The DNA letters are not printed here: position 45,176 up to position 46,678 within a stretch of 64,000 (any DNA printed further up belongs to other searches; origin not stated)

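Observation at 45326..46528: Stand-alone radical SAM-SPASM enzyme inside the phosphonate module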

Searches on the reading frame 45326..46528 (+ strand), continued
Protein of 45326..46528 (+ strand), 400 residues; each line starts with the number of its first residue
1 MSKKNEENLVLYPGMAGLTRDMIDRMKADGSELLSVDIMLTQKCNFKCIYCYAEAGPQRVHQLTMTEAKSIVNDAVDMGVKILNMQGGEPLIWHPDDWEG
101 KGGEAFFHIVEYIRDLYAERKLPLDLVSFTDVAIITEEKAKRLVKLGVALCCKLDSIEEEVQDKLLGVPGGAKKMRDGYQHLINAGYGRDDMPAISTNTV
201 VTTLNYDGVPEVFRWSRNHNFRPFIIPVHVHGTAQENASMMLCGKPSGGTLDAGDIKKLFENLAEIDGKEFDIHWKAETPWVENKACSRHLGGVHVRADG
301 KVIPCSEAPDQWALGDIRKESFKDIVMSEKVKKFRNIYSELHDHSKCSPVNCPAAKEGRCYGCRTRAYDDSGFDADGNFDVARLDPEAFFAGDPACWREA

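Call 71: search_solved_structures(query=A1, max_evalue=0.001, show_alignments=1)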
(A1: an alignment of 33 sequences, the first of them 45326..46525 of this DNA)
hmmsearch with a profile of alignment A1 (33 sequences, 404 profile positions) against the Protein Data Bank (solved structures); distinct sequences matched with E-value up to 0.001: 14.
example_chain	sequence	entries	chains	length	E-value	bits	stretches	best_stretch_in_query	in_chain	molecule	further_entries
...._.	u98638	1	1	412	1.8e-09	39.9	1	36-329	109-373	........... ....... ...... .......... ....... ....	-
9dfn_A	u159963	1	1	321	3.5e-08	35.6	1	32-211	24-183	Radical SAM core domain-containing protein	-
9dfu_A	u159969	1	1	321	6.5e-08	34.8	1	32-211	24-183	Radical SAM core domain-containing protein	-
2fb2_A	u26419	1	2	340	2.1e-07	33.1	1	25-99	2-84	Molybdenum cofactor biosynthesis protein A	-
1tv7_A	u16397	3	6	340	2.2e-07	33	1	25-99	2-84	Molybdenum cofactor biosynthesis protein A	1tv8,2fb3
4k37_A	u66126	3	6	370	1.9e-06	29.9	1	45-375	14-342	Anaerobic sulfatase-maturating enzyme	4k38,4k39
4k36_A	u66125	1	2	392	2e-06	29.8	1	45-375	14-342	Anaerobic sulfatase-maturating enzyme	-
4m7t_A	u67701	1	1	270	5.2e-06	28.5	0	299-355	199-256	BtrN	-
4m7s_A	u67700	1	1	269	5.5e-06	28.4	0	299-355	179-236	BtrN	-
8vpo_A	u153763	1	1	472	1.9e-05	26.6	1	30-204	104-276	Radical SAM core domain-containing protein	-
5vsl_A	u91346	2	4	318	3.2e-05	25.9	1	35-210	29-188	Radical S-adenosyl methionine domain-containing protein 2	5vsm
6q2p_A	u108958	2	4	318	3.3e-05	25.8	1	35-210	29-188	Radical S-adenosyl methionine domain-containing protein 2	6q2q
7n7h_A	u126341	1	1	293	0.00019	23.4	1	36-206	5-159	VIPERIN-LIKE ENZYME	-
8wm2_A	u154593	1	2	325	0.00033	22.6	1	41-98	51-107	Fe-S radical SAM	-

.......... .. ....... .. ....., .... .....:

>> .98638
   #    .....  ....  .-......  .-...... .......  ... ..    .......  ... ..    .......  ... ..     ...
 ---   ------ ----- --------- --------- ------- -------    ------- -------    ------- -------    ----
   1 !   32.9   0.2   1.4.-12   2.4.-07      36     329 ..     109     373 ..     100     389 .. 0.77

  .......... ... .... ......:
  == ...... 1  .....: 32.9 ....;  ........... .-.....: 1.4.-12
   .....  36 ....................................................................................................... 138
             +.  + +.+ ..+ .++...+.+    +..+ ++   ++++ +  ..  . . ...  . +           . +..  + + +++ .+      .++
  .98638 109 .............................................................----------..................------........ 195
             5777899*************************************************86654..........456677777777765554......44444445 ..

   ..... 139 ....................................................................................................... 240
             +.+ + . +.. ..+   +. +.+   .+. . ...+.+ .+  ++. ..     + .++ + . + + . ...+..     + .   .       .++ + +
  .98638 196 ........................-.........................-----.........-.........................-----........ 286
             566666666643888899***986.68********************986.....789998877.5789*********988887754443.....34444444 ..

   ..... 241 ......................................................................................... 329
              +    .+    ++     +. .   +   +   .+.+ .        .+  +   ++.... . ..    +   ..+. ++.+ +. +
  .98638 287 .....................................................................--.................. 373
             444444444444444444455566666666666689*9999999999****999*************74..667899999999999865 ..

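Call 73: search_dna_similar(query=window:45326-46525:+, collection=phages, mode=protein, max_evalue=1e-8, max_rows=15)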
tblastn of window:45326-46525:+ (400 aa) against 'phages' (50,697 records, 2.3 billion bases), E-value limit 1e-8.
No match.

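Call 74: search_dna_similar(query=window:45326-46525:+, collection=plasmids, mode=protein, max_evalue=1e-8, max_rows=15)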
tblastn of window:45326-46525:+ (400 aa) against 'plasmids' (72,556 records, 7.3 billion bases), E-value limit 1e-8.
Records with a match: 19; places in all: 20; records where one place covers at least 80% of the query: 10.
Best place of each record, by identity: <60% 19.
By first word of the organism name: Sinorhizobium 10; Bacillus 5; Streptomyces 2; Photobacterium 1; Azospirillum 1.
By predicted mobility (MOB-suite, as given by PLSDB): conjugative 13; mobilizable 4; non-mobilizable 2.
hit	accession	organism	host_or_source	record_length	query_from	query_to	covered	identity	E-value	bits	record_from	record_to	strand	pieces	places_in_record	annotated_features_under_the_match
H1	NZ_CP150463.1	Photobacterium damselae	Lateolabrax maculatus,cell culture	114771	23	378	89%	24.1%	7e-9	66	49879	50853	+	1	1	radical SAM protein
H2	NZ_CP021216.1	Sinorhizobium meliloti RU11/001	-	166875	11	336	82%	24.9%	3e-17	91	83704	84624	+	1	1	radical SAM protein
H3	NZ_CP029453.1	Sinorhizobium fredii CCBAU 25509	Glycine soja,cell culture,plant root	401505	11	336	82%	24.9%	3e-17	91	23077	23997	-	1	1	radical SAM protein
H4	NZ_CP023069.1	Sinorhizobium sojae CCBAU 05684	G.max,nodule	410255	11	336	82%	24.9%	3e-17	91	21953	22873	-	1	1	radical SAM protein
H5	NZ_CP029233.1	Sinorhizobium fredii CCBAU 45436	Glycine max,cell culture,plant root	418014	11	336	82%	24.9%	3e-17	91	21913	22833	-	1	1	radical SAM protein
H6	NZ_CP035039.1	Sinorhizobium fredii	single cell,soil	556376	11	336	82%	24.9%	3e-17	91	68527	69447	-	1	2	radical SAM protein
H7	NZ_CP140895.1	Sinorhizobium medicae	Medicago lupulina,whole organism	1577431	11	336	82%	24.9%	3e-17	91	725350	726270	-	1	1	record has no annotation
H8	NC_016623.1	Azospirillum lipoferum 4B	-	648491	28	336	77%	25.5%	1e-18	96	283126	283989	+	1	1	radical SAM protein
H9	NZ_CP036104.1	Bacillus mycoides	cell culture,soil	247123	36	330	74%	26.4%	3e-17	92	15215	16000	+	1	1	radical SAM protein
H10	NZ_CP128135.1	Bacillus mycoides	bacterial isolate,field soil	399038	36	330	74%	26.4%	3e-17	92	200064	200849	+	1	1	radical SAM protein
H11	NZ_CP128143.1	Bacillus mycoides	bacterial isolate,field soil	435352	36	330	74%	26.4%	3e-17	92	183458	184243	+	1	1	radical SAM/SPASM domain-containing protein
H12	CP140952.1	Sinorhizobium meliloti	Medicago lupulina,whole organism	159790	11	336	82%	23.8%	1e-15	86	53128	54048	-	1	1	radical SAM protein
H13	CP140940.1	Sinorhizobium meliloti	Medicago lupulina,whole organism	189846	11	336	82%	23.8%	1e-15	86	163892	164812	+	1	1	radical SAM protein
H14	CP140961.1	Sinorhizobium meliloti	Medicago lupulina,whole organism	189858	11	336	82%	23.8%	1e-15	86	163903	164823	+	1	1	radical SAM protein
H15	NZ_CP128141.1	Bacillus mycoides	bacterial isolate,field soil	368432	36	330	74%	26.2%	5e-18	94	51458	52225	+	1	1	radical SAM protein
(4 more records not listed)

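Call 75: get_annotated_region(hit=H2, flank=8000)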
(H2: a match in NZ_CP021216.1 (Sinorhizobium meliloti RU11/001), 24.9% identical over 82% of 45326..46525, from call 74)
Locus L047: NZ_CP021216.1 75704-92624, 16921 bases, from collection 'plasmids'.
description: Sinorhizobium meliloti RU11/001 plasmid pSmeRU11d, complete sequence
organism: Sinorhizobium meliloti RU11/001 (NCBI taxid 1401243)
taxonomy: Bacteria; Pseudomonadota; Alphaproteobacteria; Hyphomicrobiales; Rhizobiaceae; Sinorhizobium; Sinorhizobium meliloti; Sinorhizobium meliloti RU11/001
host: -; source: -; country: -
typing (MOB-suite, as given by PLSDB): conjugative; replicon rep_cluster_590; relaxase MOBQ; mating-pair formation MPF_T
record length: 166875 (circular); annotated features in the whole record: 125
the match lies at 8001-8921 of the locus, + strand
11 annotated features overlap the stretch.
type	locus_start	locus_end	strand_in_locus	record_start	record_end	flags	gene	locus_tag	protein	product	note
CDS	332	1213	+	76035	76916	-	-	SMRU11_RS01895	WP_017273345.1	tyrosine-type recombinase/integrase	GO:0015074 - DNA integration [Evidence IEA]; GO:0006310 - DNA recombination [Evidence IEA]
CDS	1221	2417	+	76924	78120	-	-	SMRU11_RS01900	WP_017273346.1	IS91 family transposase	-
CDS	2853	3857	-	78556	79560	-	-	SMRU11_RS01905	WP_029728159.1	site-specific integrase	GO:0015074 - DNA integration [Evidence IEA]; GO:0006310 - DNA recombination [Evidence IEA]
CDS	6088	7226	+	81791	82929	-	-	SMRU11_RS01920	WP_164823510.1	IS3 family transposase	-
CDS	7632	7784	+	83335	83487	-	-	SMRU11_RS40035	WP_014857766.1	hypothetical protein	-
CDS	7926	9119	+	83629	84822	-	-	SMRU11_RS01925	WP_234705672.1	radical SAM protein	-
CDS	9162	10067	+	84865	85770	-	-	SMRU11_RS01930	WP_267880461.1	agmatinase family protein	-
CDS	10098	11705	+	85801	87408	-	-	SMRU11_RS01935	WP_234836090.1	hypothetical protein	-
CDS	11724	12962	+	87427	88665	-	-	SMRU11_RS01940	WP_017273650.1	ATP-grasp domain-containing protein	-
CDS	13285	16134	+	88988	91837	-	-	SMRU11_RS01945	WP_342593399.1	Tn3 family transposase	-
CDS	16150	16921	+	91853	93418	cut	-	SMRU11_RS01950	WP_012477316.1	hypothetical protein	-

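Call 79: find_related_loci(query=A3, collection=viral_contigs, flank=10000)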
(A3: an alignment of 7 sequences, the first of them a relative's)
Query A3 (505 aa) in viral_contigs; peptide patterns used: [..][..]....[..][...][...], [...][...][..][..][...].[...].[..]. (x = any residue, [..] = any of these).
600 stretches matched a pattern (row limit reached: there are more); 11 encode a relative of the query (tblastn E <= 1e-3); 11 distinct loci.
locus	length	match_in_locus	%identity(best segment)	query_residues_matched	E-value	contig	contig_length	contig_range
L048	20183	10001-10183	38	107-161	2e-7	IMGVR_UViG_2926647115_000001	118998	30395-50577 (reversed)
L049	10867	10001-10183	31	99-158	2e-7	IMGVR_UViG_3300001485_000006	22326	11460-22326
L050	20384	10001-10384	29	106-251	2e-6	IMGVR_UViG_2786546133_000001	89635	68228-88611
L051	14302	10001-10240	35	87-162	3e-6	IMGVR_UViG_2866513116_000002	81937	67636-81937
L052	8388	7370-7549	40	98-158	4e-6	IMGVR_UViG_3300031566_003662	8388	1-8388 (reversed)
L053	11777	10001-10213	28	94-158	5e-6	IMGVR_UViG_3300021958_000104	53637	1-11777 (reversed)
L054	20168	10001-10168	38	99-156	7e-6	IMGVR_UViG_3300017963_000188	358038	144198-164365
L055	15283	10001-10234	35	106-174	2e-5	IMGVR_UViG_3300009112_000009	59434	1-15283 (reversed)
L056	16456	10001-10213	31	93-157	2e-5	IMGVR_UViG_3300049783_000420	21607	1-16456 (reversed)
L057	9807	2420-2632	31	93-157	2e-5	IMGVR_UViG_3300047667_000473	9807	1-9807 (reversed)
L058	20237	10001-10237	27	101-193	3e-5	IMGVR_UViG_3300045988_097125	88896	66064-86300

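Call 80: find_encoding_contigs(protein=P0306, flank=8000, max_places=2)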
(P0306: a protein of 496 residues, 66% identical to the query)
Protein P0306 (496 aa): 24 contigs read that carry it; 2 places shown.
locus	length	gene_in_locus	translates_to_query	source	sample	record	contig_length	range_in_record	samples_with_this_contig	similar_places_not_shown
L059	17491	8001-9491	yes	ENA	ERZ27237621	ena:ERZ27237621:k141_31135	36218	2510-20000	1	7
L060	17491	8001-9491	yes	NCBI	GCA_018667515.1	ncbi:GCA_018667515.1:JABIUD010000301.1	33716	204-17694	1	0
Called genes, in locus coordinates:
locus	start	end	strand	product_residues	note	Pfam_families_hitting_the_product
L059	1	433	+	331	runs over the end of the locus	PF01370:Epimerase, PF04321:RmlD_sub_bind (weak), PF16363:GDP_Man_Dehyd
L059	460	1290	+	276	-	PF00456:Transketolase_N, PF13292:DXP_synthase_N, PF00676:E1_dh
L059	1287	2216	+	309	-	PF02779:Transket_pyr, PF02780:Transketolase_C, PF22613:Transketolase_C_1 (weak)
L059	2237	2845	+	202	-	-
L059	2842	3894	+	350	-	PF01636:APH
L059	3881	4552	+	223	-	PF13489:Methyltransf_23, PF01209:Ubie_methyltran, PF07021:MetW (weak), PF13847:Methyltransf_31, PF08241:Methyltransf_11, PF08242:Methyltransf_12, PF13649:Methyltransf_25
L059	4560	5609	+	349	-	PF08240:ADH_N, PF16912:Glu_dehyd_C, PF00107:ADH_zinc_N, PF13602:ADH_zinc_N_2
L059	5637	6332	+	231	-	PF13489:Methyltransf_23, PF08241:Methyltransf_11, PF08242:Methyltransf_12, PF13649:Methyltransf_25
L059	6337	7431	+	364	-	PF00155:Aminotran_1_2 (weak), PF01041:DegT_DnrJ_EryC1, PF01212:Beta_elim_lyase (weak), PF00266:Aminotran_5 (weak)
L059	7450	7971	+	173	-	PF01583:APS_kinase, PF24883:NPHP3_N (weak)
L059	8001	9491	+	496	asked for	PF04055:Radical_SAM, PF13186:SPASM (weak)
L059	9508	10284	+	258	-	PF00483:NTP_transferase (weak), PF12804:NTP_transf_3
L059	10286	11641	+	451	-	-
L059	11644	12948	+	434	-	PF01467:CTP_transf_like, PF13714:PEP_mutase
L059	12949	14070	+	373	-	PF02776:TPP_enzyme_N, PF02775:TPP_enzyme_C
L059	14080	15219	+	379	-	PF00465:Fe-ADH, PF13685:Fe-ADH_2, PF25137:ADH_Fe_C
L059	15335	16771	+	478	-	PF01467:CTP_transf_like, PF00294:PfkB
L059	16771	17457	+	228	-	PF00483:NTP_transferase, PF12804:NTP_transf_3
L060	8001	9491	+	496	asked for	PF04055:Radical_SAM, PF13186:SPASM (weak)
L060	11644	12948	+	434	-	PF01467:CTP_transf_like, PF13714:PEP_mutase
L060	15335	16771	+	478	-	PF01467:CTP_transf_like, PF00294:PfkB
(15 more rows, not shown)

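Call 81: search_protein_families(library=phrogs, proteins=[L001:12607-13581:+, L001:14555-15268:+, L001:15265-15741:+, L001:16270-16929:+, L001:17609-19900:+, L001:20043-21245:+, L001:10001-11245:+, L001:7433-8716:+], max_evalue=0.00001)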
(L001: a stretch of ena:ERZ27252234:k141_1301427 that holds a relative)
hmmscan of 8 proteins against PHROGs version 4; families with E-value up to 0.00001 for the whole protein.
L001:12607-13581:+ (324 aa): 3 families
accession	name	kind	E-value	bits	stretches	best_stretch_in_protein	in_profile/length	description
phrog_168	-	DNA, RNA and nucleotide metabolism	1.2e-59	203.5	1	6-312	10-305/314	clamp loader of DNA polymerase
phrog_5846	-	DNA, RNA and nucleotide metabolism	4.7e-43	148.9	1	7-258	6-253/380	clamp loader of DNA polymerase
phrog_11838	-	DNA, RNA and nucleotide metabolism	7.4e-27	95.5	1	8-221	8-220/420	clamp loader of DNA polymerase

L001:14555-15268:+ (237 aa): 4 families
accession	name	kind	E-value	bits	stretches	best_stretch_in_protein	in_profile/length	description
phrog_69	-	DNA, RNA and nucleotide metabolism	7.4e-18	65.8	1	2-233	88-323/501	exonuclease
phrog_1706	-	DNA, RNA and nucleotide metabolism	1e-10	42.6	1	14-233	57-242/293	CRISPR/Cas system associated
phrog_298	-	DNA, RNA and nucleotide metabolism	2.7e-08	34.5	1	38-208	107-252/293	exonuclease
phrog_1218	-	DNA, RNA and nucleotide metabolism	7.2e-06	26.5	0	4-72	10-75/364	exonuclease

L001:15265-15741:+ (158 aa): 2 families
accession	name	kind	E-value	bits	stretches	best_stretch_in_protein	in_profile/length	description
phrog_547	-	other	3.4e-41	142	1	1-151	29-197/245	phosphoesterase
phrog_1649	-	other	1.5e-06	28.1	1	1-89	36-112/308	metallo-phosphoesterase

L001:16270-16929:+ (219 aa): 3 families
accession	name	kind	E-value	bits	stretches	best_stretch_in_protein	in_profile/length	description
phrog_125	-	DNA, RNA and nucleotide metabolism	2.1e-43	149.7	1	1-217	20-217/254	DNA invertase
phrog_95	-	integration and excision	8.4e-41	141.3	1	1-152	88-244/651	integrase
phrog_6620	-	integration and excision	6.6e-11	43.1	1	3-80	58-136/201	transposase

L001:17609-19900:+ (763 aa): 1 family
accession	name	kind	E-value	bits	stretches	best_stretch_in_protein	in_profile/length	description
phrog_262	-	DNA, RNA and nucleotide metabolism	8.4e-25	88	1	16-567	20-620/856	DNA polymerase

L001:20043-21245:+ (401 aa): 1 family
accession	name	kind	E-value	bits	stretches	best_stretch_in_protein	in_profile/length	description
phrog_10514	-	DNA, RNA and nucleotide metabolism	1.1e-07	31.5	1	188-375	450-641/750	DNA primase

L001:10001-11245:+ (414 aa): 3 families
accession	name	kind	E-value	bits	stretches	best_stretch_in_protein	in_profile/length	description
phrog_1802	-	other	2.1e-17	64.2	1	23-383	28-382/556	radical SAM domain-containing protein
phrog_13987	-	other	4.2e-08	33.8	1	37-101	13-78/274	radical SAM domain-containing protein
phrog_16999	-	other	1.8e-06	28.8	1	38-103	10-75/288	Fe-S oxidoreductase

L001:7433-8716:+ (427 aa): 1 family
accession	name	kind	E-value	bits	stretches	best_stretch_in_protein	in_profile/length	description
phrog_7878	-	other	5.7e-15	56.6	1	4-136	2-128/131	bifunctional heptose 7-phosphate kinase/heptose 1-phosphate adenyltransferase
